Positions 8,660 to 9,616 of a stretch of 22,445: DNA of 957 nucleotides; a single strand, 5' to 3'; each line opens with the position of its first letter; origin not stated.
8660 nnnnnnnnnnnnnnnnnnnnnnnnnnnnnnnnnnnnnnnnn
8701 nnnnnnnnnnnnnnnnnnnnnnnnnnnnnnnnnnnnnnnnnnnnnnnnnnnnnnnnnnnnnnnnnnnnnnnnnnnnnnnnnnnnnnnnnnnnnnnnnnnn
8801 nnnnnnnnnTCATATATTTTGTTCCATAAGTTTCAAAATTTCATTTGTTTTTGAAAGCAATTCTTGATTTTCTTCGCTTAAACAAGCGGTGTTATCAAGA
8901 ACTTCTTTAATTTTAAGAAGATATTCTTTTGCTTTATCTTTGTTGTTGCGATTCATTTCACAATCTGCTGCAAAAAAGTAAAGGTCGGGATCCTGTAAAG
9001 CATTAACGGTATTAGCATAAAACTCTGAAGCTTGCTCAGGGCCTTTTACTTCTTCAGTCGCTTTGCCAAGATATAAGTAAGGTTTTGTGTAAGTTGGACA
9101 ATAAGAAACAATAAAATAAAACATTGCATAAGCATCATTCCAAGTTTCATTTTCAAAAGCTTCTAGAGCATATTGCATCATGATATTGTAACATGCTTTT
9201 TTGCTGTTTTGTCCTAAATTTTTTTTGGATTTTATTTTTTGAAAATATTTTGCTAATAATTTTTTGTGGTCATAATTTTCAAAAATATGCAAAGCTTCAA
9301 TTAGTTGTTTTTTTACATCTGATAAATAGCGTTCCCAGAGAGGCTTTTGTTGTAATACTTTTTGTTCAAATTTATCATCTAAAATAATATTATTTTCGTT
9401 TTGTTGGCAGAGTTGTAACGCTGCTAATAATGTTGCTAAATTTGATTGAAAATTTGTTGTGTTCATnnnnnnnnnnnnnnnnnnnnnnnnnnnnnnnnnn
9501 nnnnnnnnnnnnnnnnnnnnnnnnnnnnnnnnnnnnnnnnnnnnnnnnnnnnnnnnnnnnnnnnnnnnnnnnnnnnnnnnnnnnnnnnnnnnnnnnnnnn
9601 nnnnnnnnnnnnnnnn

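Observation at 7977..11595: Tightly coupled accessory operon: secreted protein, mini-AsmA-like anchor, Inc/translocator-like membrane protein, SycD-like TPR protein, secreted LRR protein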

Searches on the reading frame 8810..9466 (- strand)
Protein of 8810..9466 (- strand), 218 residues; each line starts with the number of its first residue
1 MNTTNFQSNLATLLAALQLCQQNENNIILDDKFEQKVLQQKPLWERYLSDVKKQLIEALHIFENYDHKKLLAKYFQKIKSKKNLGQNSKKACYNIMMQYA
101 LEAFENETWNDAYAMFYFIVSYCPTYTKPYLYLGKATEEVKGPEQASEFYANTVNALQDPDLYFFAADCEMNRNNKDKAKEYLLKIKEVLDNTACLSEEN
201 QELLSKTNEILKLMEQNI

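Call 3: search_protein_families(library=pfam, proteins=[window:8810-9466:-], max_evalue=1)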
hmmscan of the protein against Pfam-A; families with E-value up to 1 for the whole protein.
window:8810-9466:- (218 aa): 2 families
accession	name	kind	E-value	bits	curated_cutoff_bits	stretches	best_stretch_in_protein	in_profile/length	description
PF14559.12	TPR_19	-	0.005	17.6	25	1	158-189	23-54/68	Tetratricopeptide repeat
PF24912.1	SH3_TNRC18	-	0.078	13.2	27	1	149-184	19-54/58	TNRC18-like,(4.1.1) SH3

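Call 20: search_solved_structures(query=A1, max_evalue=10, show_alignments=2)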
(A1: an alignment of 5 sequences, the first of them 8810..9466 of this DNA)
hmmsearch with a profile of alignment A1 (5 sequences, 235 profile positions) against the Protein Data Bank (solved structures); distinct sequences matched with E-value up to 10: 11.
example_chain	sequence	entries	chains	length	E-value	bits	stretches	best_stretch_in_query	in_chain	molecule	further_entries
6b85_J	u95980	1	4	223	3e-10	43.3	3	141-173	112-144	TMHC4_R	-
8fwd_1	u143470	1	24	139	3.6e-09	39.8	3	141-173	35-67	O43-rpxdoc-EK1_B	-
8cus_A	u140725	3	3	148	1.2e-07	34.7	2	141-173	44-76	I432-1(NaCl) Chain A | I432-1(Imd) Chain A | I432-1-X3 Chain A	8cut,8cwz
8far_A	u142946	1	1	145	1.4e-07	34.6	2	141-173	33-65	I432-1-CC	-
11kc_A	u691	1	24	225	3e-06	30.2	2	141-173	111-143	Designed nanoparticle O43-TM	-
2vgy_A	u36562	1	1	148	0.0014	21.5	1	106-215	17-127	CHAPERONE SYCD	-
2vgx_A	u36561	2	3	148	0.0014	21.5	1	106-215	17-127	CHAPERONE SYCD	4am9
2xcb_A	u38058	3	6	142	0.078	15.7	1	110-197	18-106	REGULATORY PROTEIN PCRH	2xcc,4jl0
4l8k_A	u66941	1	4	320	0.17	14.6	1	108-159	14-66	putative peptidase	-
2wqh_A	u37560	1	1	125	0.4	13.4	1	137-212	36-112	CTPR3Y3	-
9gzg_A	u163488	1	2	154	1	12.1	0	141-202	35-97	Engineered CTPR protein with glutamic acids for conductivity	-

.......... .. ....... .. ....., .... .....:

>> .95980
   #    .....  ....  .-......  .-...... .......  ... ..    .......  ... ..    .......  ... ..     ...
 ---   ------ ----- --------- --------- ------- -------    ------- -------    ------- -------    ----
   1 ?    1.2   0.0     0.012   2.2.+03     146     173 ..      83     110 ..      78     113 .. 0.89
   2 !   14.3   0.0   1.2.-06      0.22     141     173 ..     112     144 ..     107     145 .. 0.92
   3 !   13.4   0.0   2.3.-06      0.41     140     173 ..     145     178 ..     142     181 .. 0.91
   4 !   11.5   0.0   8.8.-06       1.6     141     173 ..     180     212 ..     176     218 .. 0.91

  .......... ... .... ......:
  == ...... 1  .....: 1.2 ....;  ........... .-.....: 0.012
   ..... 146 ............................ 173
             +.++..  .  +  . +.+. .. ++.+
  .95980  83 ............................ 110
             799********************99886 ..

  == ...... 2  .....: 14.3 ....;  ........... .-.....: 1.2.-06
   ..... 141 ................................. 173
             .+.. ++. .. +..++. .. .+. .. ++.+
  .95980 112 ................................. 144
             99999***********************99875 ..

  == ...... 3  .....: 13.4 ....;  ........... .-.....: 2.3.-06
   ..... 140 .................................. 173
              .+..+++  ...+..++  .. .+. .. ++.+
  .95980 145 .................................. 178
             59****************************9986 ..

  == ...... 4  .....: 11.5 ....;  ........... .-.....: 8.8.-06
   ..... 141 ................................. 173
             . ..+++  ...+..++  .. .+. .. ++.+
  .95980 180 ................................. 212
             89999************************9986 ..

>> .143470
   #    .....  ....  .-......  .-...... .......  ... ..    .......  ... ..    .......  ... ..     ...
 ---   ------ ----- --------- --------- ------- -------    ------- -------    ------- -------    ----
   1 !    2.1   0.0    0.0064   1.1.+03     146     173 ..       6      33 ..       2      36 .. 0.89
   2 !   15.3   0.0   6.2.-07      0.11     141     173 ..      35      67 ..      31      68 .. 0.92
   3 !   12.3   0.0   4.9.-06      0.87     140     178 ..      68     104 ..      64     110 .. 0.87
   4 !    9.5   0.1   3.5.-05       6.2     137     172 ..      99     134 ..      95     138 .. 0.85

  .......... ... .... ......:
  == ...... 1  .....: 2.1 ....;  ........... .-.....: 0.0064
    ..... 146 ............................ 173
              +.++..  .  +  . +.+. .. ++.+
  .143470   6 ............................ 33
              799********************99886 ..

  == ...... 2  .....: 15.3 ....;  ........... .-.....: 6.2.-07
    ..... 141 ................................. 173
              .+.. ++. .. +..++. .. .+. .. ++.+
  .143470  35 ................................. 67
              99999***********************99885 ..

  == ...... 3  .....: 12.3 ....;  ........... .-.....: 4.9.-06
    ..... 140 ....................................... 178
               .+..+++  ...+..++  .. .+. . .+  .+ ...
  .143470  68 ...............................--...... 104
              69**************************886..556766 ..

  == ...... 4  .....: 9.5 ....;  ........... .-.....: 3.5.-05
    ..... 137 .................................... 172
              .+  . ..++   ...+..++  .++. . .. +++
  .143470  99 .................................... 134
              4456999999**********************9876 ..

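Call 22: search_protein_families(library=ncbifam, proteins=[window:8810-9466:-], max_evalue=1)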
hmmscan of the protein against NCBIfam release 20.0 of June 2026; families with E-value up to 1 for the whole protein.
window:8810-9466:- (218 aa): 2 families
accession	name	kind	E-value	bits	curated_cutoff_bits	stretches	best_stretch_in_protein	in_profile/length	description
TIGR02552.1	LcrH_SycD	equivalog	3.4e-08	33.3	104.8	1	97-188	22-114/136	SycD/LcrH family type III secretion system chaperone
NF041444.1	SASP_CD1290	equivalog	0.053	13.4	50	1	58-89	26-57/61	CD1290 family small acid-soluble spore protein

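Call 27: find_homologous_proteins(query=A1, max_evalue=0.001)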
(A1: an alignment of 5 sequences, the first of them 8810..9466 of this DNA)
Query A1 (5 sequences) (218 aa, profile of the alignment): 17 proteins with E <= 0.001 among 3485 candidates.
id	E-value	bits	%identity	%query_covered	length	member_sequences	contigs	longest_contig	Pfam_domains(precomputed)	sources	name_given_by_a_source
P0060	6.0e-119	414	51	83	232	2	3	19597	-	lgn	-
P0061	9.4e-111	387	55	99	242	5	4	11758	-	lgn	-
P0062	2.0e-106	373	55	98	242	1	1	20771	-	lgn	-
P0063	1.2e-101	357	46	87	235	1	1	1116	-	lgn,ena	-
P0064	2.1e-100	353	84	100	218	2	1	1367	-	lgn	-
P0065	1.8e-93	330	56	97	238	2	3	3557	-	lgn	-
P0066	3.0e-92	326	56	99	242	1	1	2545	-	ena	-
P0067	1.3e-91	324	60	99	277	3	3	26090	-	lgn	-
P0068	2.9e-91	323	54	98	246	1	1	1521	-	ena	-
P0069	8.4e-90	318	56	99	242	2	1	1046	-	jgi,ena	-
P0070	1.8e-89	317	56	97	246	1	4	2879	-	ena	-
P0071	8.8e-88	312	49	100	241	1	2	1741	-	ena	-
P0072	1.7e-86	308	57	97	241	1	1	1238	-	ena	-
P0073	1.8e-85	304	50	95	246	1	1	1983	-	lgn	-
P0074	2.4e-85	304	57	97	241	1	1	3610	-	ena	-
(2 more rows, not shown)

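Call 30: find_encoding_contigs(protein=P0067, flank=10000, max_places=2)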
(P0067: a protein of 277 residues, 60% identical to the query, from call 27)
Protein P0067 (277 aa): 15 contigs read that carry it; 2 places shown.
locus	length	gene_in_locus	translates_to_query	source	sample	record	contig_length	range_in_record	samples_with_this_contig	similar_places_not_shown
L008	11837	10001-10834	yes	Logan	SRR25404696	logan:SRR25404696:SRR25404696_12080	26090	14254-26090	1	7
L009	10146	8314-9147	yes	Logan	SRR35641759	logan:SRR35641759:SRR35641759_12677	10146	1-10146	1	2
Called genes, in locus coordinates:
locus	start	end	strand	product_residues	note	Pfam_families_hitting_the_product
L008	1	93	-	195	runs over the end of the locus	-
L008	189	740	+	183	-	-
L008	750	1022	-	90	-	PF01176:eIF-1a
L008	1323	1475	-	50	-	-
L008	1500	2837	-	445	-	PF08245:Mur_ligase_M, PF02875:Mur_ligase_C (weak)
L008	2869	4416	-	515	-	PF01225:Mur_ligase (weak), PF08245:Mur_ligase_M, PF02875:Mur_ligase_C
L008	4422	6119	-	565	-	PF03717:PBP_dimer, PF00905:Transpeptidase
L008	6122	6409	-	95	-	-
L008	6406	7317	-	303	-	PF01795:Methyltransf_5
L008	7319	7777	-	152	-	PF02381:MraZ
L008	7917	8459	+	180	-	-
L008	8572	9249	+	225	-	PF05359:DUF748 (weak)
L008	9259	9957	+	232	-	-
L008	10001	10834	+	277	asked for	-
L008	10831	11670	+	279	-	PF23952:LRR_EndoS (faint), PF23211:LRR_LRWD1 (faint), PF00560:LRR_1 (faint), PF13516:LRR_6 (faint), PF12799:LRR_4, PF13855:LRR_8, PF12799:LRR_4 (weak)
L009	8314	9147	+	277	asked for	-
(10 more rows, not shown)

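Call 42: search_protein_representatives(alignment_id=A3)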
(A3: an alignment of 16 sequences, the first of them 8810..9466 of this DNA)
Query: 16 sequences, 244 profile positions. Proteins with E-value up to 0.001 (for the whole library): 88; up to 1e-10: 34; up to 1e-30: 12. The best 88 are listed.
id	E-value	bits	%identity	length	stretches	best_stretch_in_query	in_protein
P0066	1.6e-113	394.6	-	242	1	2-243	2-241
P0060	5.4e-99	347.0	-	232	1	1-240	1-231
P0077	1.3e-48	182.0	-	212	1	32-242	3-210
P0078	1.0e-46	175.8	-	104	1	141-244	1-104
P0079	2.7e-42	161.3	-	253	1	33-242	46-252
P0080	3.8e-42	160.8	-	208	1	33-241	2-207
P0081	4.8e-41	157.2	-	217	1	28-242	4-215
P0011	1.4e-38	149.1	-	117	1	28-136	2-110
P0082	2.1e-38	148.5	-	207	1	33-232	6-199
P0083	3.9e-38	147.7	-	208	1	35-241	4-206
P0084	7.1e-36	140.3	-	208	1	30-237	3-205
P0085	4.4e-34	134.4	-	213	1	34-231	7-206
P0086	5.5e-30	121.0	-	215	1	28-219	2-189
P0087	1.4e-28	116.4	-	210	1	33-211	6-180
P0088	2.1e-28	115.8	-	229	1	27-238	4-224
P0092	2.2e-17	79.7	-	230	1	34-211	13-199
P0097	4.0e-13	65.8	-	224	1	28-217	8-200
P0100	2.3e-12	63.3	-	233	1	38-240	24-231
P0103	1.3e-11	60.8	-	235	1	33-228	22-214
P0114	5.7e-09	52.2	-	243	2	95-231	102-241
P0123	2.3e-07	46.9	-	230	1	60-242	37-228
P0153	3.2e-04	36.6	-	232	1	22-228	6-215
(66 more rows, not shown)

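Call 43: list_cluster_members(proteins=[P0077, P0079, P0081, P0085, P0088, P0092, P0097, P0100, P0103, P0114])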
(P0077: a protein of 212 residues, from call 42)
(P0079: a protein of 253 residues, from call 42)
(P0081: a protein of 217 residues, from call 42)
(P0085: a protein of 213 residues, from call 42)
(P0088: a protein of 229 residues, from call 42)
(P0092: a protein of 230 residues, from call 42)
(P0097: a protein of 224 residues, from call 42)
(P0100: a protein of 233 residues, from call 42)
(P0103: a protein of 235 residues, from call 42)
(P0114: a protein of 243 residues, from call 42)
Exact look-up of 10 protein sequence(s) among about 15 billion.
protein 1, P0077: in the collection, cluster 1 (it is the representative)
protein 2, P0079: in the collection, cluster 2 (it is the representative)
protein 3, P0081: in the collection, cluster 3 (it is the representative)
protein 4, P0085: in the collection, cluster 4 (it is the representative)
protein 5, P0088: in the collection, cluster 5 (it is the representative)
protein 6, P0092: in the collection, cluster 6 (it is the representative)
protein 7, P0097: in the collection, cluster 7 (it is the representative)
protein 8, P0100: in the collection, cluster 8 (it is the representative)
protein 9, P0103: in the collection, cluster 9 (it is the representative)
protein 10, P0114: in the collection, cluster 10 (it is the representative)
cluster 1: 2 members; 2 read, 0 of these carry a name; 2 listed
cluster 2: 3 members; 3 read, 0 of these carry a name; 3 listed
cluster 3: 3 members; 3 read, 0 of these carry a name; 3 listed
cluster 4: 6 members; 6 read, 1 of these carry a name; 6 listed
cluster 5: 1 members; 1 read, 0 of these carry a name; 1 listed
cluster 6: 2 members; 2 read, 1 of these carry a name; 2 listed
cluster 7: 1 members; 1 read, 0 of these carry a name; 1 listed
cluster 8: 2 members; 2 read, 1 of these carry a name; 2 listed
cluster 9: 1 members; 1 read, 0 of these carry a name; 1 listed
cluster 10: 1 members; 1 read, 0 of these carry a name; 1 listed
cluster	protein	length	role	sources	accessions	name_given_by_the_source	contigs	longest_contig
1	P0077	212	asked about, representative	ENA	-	-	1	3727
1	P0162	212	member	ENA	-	-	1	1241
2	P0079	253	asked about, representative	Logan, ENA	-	-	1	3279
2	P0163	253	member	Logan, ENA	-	-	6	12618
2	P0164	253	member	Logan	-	-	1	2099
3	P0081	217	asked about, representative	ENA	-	-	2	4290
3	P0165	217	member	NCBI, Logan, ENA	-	-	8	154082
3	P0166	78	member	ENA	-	-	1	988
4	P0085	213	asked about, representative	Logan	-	-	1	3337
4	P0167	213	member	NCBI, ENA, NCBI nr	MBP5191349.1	MAG: hypothetical protein J6Z25_02140 [Opitutales bacterium] | hypothetical protein [Opitutales bacterium]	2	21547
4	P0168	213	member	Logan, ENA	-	-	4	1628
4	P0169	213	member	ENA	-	-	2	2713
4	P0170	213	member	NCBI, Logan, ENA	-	-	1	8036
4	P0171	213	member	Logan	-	-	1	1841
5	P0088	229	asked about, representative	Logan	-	-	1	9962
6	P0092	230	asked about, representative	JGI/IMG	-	tetratricopeptide (TPR) repeat protein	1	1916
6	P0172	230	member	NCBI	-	-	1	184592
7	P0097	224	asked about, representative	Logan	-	-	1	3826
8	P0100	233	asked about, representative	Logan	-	-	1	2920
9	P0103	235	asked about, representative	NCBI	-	-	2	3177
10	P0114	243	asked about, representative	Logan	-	-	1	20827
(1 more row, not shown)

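Call 45: search_protein_families(library=ncbifam, alignment_id=A4, max_evalue=0.001)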
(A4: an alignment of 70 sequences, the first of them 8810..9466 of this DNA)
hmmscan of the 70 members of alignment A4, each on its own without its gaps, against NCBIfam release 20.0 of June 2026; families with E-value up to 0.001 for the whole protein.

A. member 1, window:8810-9466:- (218 aa): 1 family
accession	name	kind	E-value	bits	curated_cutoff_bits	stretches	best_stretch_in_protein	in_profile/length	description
TIGR02552.1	LcrH_SycD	equivalog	3.4e-08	33.3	104.8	1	97-188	22-114/136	SycD/LcrH family type III secretion system chaperone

B. families by the number of members that match (of 70 scanned): 15 families
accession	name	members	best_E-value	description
TIGR02552.1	LcrH_SycD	64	1.5e-32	SycD/LcrH family type III secretion system chaperone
TIGR02917.1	PEP_TPR_lipo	11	1.2e-08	XrtA/PEP-CTERM system TPR-repeat protein PrsT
NF011859.0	PRK15331.1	7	4.6e-11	type III secretion system translocator chaperone SicA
NF011886.0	PRK15359.1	7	8.2e-08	type III secretion system chaperone protein SscB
NF011890.0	PRK15363.1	5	2.7e-10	CesD/SycD/LcrH family type III secretion system chaperone SscA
NF052415.1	T3SS_chap_SctY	4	0.00017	type III secretion apparatus assembly chaperone SctY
NF040959.1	MamA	3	7e-10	magnetosome protein MamA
NF047371.1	FlcA_CTERM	3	3.1e-06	periplasmic flagellar collar protein FlcA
TIGR02521.1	type_IV_pilW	2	0.00018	type IV pilus biogenesis/stability protein PilW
NF033920.0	C39_PA2778_fam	2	0.00024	PA2778 family cysteine peptidase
NF047558.1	TPR_END_plus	1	6.1e-07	TPR end-of-group domain-containing protein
NF052400.1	M48_BAM_BepA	1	6.3e-05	beta-barrel assembly-enhancing protease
TIGR02606.1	antidote_CC2985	1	0.00072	type II toxin-antitoxin system ParD family antitoxin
NF008750.0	PRK11784.1-2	1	0.00074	tRNA 2-selenouridine(34) synthase MnmH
TIGR02795.1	tol_pal_ybgF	1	0.00092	tol-pal system protein YbgF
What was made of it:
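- On SycD/LcrH class II T3SS chaperone (TIGR02552): It is nevertheless the only significant family hit, and 64 of 70 wider-family members hit the same model (call 45).
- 64 of 70 members of the wider family found by exhaustive HMMER hit TIGR02552 (best 1.5e-32; calls 42, 45). TPR proteins are common flagellar and envelope accessories; a few family members also hit FlcA or MamA weakly (call 45).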

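Call 46: find_encoding_contigs(protein=P0165, flank=10000, max_places=2)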
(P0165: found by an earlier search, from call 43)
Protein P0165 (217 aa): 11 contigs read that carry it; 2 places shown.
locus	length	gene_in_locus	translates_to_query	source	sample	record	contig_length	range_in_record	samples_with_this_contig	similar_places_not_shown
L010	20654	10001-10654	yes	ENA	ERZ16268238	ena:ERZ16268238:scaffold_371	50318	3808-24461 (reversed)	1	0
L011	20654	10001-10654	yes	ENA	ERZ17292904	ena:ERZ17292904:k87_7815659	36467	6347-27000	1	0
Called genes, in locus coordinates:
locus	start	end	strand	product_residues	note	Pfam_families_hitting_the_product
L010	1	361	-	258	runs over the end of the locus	PF00528:BPD_transp_1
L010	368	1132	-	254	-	PF00005:ABC_tran, PF13304:AAA_21 (faint)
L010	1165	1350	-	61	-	-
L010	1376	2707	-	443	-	PF01225:Mur_ligase (weak), PF08245:Mur_ligase_M, PF02875:Mur_ligase_C (weak)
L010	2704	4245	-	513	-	PF01225:Mur_ligase (weak), PF08245:Mur_ligase_M, PF02875:Mur_ligase_C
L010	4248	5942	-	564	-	PF03717:PBP_dimer, PF00905:Transpeptidase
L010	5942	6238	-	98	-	-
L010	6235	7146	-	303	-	PF01795:Methyltransf_5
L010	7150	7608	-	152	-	PF02381:MraZ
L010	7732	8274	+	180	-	-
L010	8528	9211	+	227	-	PF05359:DUF748 (weak)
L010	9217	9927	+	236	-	-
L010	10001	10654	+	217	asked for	-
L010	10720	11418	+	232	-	-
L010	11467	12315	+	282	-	PF23952:LRR_EndoS (faint), PF14580:LRR_9 (faint), PF00560:LRR_1 (faint), PF12799:LRR_4, PF13516:LRR_6 (faint), PF13855:LRR_8 (weak), PF12799:LRR_4 (weak)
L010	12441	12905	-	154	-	-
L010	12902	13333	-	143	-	PF02472:ExbD (weak)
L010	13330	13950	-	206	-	PF01618:MotA_ExbB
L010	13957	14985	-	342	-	PF13525:YfiO (faint), PF07719:TPR_2 (faint), PF13428:TPR_14 (faint), PF13174:TPR_6 (weak)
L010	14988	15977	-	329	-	PF08392:FAE1_CUT1_RppA (weak), PF00195:Chal_sti_synt_N (weak), PF00108:Thiolase_N, PF08545:ACP_syn_III, PF08541:ACP_syn_III_C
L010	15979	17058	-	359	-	PF02504:FA_synthesis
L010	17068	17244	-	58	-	PF01783:Ribosomal_L32p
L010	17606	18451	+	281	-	PF00119:ATP-synt_A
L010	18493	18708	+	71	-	PF00137:ATP-synt_C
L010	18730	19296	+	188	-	PF00430:ATP-synt_B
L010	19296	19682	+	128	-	PF00213:OSCP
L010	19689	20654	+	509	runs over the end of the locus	PF02874:ATP-synt_ab_N, PF00006:ATP-synt_ab, PF00306:ATP-synt_ab_C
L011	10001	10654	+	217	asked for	-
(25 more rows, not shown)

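Call 48: predict_structure(alignment_id=A3)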
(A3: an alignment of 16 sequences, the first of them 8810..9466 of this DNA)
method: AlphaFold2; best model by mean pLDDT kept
length: 218 residues; sequences in the alignment: 16
mean_pLDDT: 91.1   pTM: 0.84
mean pLDDT of the five models: 91.1, 91.0, 90.6, 90.3, 89.3
residues with pLDDT >= 90: 165; 70-90: 44; 50-70: 7; < 50: 2
segments of 3 or more residues with pLDDT < 50: none
pLDDT, mean of each block of 10 residues (from residue 1): 73 90 73 90 94 94 95 91 89 97 98 98 92 97 95 91 96 95 94 83 93 83
secondary structure, 60 per line:
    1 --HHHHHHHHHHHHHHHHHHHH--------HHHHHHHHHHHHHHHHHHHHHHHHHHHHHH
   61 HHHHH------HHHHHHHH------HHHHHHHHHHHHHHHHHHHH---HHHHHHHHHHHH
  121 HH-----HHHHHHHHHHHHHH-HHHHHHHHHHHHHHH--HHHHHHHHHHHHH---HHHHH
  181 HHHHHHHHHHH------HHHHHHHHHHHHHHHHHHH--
elements in order: H3-22 H31-65 H72-79 H86-105 H109-122 H128-141 H143-157 H160-172 H176-191 H198-216
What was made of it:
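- On SycD/LcrH class II T3SS chaperone (TIGR02552): AF2 pLDDT 91 (call 48).
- The AF2 model has pLDDT 91 and pTM 0.84 (call 48).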
